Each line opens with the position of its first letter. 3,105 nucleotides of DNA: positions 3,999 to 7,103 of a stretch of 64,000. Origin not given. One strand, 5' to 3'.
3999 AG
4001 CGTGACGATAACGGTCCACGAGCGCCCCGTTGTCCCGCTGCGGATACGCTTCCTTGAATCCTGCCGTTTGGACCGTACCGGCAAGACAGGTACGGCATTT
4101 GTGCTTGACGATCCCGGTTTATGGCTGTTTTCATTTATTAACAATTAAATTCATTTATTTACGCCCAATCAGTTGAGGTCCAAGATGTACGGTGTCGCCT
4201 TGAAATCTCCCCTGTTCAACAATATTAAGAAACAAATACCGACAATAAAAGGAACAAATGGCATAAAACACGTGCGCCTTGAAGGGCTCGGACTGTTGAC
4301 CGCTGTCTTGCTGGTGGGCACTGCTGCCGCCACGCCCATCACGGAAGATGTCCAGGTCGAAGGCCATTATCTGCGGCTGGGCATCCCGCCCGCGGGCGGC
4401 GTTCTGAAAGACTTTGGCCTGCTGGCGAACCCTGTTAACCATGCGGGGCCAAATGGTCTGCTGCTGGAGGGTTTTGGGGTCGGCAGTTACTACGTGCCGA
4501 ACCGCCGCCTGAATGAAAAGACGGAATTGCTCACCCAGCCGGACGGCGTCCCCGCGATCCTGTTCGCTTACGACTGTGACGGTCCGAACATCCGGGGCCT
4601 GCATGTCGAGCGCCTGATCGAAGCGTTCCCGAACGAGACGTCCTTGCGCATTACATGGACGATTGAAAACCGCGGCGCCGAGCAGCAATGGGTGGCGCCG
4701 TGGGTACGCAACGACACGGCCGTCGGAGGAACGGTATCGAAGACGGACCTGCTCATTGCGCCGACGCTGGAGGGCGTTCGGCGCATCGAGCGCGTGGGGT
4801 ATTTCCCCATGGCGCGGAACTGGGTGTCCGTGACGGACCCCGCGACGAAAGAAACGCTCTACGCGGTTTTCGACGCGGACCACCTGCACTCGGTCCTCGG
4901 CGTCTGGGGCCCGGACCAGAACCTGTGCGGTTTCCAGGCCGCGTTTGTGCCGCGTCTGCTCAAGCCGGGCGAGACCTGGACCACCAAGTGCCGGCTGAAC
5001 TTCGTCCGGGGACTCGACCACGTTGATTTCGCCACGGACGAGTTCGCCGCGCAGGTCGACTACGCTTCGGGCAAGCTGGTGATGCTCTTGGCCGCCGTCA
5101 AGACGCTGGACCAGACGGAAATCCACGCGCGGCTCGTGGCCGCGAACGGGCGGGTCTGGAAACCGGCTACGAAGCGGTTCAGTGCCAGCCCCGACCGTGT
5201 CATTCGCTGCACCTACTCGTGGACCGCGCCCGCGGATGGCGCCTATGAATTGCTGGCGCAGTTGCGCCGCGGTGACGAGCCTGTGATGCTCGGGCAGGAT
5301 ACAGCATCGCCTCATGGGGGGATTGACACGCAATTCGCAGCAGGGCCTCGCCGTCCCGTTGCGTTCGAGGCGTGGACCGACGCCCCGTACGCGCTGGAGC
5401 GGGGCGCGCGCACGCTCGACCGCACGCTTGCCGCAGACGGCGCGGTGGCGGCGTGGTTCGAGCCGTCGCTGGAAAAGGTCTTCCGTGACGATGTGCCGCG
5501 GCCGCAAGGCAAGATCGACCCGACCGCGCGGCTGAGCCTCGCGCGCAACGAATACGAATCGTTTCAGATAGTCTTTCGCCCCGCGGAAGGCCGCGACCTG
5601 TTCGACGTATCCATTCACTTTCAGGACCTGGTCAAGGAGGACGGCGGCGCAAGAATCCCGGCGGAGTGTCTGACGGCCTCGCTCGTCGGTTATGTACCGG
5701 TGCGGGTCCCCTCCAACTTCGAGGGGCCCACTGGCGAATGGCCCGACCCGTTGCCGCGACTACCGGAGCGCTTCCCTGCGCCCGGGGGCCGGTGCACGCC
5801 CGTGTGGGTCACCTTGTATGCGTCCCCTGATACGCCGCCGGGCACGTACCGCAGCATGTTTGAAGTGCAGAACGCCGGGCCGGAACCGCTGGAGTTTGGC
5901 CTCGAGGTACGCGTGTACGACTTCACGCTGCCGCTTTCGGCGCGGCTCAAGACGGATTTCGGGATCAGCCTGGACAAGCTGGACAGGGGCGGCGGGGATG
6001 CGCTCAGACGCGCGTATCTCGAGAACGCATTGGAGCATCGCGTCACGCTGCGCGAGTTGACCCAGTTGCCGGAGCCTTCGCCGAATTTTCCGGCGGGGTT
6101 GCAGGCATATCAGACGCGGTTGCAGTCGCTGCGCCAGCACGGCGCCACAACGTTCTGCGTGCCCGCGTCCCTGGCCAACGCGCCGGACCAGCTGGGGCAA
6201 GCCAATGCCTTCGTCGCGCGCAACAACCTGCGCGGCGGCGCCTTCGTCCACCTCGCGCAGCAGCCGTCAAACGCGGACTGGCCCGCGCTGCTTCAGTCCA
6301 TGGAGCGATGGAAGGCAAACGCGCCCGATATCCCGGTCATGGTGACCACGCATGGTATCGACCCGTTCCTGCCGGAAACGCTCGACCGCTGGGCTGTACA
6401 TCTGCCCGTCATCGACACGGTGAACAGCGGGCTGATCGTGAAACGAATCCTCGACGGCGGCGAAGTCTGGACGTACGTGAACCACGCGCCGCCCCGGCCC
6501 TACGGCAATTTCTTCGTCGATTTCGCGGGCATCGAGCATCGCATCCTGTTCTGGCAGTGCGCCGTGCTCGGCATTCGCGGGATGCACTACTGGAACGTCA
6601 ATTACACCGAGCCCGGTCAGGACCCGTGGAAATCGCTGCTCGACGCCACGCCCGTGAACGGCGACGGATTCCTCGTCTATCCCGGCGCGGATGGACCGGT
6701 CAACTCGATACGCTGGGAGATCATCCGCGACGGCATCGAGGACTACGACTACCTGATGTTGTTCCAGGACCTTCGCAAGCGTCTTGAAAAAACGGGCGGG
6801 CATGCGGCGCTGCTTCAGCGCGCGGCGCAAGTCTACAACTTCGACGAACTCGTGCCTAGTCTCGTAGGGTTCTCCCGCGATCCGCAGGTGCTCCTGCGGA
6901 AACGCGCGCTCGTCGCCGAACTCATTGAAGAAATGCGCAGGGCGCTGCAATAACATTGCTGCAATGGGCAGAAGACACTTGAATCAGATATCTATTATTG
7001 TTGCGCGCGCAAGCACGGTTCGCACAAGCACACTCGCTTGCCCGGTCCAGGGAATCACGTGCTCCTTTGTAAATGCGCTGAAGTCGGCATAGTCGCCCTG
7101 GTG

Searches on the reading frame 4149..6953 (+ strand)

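Call 47: search_protein_families(library=pfam, proteins=[window:4149-6953:+], max_evalue=0.00001)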
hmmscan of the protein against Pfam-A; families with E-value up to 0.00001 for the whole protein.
window:4149-6953:+ (934 aa): 1 family
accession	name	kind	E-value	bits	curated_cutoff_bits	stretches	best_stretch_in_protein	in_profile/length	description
PF13320.12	GH123_cat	-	9.3e-19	68.4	23.1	1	686-870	143-322/324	Glycoside hydrolase 123, catalytic domain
